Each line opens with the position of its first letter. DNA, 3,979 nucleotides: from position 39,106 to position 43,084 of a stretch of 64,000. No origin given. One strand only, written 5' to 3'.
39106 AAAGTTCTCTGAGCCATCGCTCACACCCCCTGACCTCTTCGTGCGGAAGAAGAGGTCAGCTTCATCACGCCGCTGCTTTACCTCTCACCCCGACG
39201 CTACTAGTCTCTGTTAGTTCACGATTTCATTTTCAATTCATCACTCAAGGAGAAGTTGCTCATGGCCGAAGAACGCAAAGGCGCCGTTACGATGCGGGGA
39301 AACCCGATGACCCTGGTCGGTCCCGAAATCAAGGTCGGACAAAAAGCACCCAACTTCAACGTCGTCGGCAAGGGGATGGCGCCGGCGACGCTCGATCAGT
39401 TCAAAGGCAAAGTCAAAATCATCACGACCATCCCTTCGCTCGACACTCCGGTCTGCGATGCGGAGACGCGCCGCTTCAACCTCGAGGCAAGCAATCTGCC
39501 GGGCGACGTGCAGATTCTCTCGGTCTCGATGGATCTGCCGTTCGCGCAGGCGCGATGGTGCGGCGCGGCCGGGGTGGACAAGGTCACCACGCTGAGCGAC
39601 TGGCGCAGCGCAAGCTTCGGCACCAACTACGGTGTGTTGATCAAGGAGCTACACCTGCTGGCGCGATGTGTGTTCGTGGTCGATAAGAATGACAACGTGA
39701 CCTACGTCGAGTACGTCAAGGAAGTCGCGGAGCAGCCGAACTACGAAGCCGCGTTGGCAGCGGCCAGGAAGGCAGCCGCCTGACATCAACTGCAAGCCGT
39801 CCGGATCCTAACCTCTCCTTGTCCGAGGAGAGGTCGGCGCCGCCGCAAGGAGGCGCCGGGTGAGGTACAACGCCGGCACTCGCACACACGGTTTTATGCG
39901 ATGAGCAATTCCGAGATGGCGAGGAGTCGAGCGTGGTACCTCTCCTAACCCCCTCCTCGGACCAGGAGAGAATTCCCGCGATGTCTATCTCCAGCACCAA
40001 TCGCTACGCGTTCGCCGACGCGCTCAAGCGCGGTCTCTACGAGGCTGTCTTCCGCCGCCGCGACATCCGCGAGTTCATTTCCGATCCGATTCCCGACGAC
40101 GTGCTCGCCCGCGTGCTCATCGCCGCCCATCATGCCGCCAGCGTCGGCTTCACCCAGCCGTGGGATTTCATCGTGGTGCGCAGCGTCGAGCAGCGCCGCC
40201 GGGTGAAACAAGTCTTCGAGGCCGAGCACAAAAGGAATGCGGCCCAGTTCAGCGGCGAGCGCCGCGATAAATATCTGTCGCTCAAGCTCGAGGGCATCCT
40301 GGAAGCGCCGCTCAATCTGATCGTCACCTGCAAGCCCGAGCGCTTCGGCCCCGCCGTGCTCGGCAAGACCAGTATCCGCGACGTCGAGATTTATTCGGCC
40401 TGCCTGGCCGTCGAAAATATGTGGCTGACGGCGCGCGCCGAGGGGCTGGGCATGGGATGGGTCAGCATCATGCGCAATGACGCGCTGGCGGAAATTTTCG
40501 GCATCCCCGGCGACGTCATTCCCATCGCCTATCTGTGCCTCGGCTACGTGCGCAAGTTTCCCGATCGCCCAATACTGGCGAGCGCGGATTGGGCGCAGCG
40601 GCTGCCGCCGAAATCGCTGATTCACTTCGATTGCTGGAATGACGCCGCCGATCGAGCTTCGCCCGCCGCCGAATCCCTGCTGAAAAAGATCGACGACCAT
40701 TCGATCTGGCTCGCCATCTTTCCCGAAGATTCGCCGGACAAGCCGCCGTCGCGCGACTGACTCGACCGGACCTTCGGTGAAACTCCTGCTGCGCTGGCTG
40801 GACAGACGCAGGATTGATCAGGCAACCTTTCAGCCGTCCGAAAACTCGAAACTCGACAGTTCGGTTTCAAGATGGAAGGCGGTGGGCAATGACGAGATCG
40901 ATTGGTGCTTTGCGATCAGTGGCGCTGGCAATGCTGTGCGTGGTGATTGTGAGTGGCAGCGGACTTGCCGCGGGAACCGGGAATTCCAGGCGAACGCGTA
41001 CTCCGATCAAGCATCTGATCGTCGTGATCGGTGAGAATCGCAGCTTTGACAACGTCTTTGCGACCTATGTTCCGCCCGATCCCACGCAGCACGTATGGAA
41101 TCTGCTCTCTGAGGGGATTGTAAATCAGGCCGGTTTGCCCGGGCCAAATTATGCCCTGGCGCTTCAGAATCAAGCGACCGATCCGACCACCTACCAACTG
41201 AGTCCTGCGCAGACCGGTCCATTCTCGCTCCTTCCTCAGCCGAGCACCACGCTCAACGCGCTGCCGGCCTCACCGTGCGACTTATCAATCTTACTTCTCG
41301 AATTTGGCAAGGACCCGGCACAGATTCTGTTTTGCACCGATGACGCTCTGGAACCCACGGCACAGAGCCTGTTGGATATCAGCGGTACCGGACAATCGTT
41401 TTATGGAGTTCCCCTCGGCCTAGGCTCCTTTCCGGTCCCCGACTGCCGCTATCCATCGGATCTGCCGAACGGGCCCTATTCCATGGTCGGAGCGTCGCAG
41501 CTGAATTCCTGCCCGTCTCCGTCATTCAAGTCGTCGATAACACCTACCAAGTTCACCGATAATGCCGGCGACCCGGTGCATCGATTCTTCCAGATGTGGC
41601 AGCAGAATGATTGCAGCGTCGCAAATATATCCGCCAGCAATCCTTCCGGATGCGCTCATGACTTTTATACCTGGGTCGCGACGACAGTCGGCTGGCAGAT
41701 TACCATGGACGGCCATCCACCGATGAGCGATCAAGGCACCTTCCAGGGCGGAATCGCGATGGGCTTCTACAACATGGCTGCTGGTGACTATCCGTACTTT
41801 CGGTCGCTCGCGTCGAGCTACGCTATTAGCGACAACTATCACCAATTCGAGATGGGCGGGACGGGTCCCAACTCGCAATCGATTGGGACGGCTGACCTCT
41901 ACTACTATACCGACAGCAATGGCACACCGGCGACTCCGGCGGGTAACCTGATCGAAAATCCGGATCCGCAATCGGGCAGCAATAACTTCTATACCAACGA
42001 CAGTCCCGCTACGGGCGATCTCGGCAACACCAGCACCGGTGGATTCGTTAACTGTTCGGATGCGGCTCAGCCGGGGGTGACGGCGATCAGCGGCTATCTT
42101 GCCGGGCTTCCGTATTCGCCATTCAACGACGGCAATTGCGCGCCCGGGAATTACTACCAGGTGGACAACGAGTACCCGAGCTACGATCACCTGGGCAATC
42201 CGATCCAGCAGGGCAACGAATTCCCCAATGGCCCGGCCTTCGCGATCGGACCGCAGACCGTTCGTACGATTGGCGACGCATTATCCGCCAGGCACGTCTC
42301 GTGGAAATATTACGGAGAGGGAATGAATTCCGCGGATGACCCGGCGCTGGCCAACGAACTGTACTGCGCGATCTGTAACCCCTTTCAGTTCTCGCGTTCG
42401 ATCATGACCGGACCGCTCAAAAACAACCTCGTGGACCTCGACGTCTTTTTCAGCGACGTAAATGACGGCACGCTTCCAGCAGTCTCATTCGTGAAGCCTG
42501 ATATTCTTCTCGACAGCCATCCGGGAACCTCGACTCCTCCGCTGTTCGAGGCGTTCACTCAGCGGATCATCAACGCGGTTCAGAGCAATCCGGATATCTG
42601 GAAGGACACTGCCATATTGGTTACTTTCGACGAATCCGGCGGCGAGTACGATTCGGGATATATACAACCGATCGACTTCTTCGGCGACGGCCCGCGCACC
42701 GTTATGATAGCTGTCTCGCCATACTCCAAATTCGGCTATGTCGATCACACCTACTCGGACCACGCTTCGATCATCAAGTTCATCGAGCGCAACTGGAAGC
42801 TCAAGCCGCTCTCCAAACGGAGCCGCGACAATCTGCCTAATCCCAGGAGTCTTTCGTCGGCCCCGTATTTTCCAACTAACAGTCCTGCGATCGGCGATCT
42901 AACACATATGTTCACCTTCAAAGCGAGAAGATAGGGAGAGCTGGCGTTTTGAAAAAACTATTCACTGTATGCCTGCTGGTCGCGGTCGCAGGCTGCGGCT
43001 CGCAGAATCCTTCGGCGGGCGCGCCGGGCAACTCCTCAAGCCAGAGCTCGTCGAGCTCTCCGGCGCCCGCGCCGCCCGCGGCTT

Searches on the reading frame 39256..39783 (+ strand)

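Call 46: search_protein_families(library=pfam, proteins=[window:39256-39783:+], max_evalue=0.001)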
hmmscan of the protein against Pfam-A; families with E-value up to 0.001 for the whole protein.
window:39256-39783:+ (175 aa): 2 families
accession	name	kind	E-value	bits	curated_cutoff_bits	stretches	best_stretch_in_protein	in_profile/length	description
PF08534.16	Redoxin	-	5.7e-24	85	26.6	1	26-167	1-148/148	Redoxin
PF00578.27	AhpC-TSA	-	2.8e-18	66.5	26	1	27-150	1-123/124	AhpC/TSA family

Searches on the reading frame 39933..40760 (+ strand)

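Call 46: search_protein_families(library=pfam, proteins=[window:39933-40760:+], max_evalue=0.001)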
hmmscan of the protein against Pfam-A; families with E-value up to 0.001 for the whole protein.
window:39933-40760:+ (275 aa): 1 family
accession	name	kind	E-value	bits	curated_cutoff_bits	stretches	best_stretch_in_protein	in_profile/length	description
PF00881.29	Nitroreductase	-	7.6e-29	101.5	23.5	1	41-205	3-167/167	Nitroreductase family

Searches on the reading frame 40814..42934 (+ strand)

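Call 46: search_protein_families(library=pfam, proteins=[window:40814-42934:+], max_evalue=0.001)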
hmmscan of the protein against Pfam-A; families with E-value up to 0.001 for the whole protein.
window:40814-42934:+ (706 aa): 1 family
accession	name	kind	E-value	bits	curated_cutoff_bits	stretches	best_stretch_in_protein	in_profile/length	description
PF04185.19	Phosphoesterase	-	2e-50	172.4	23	1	273-664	84-356/356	Phosphoesterase family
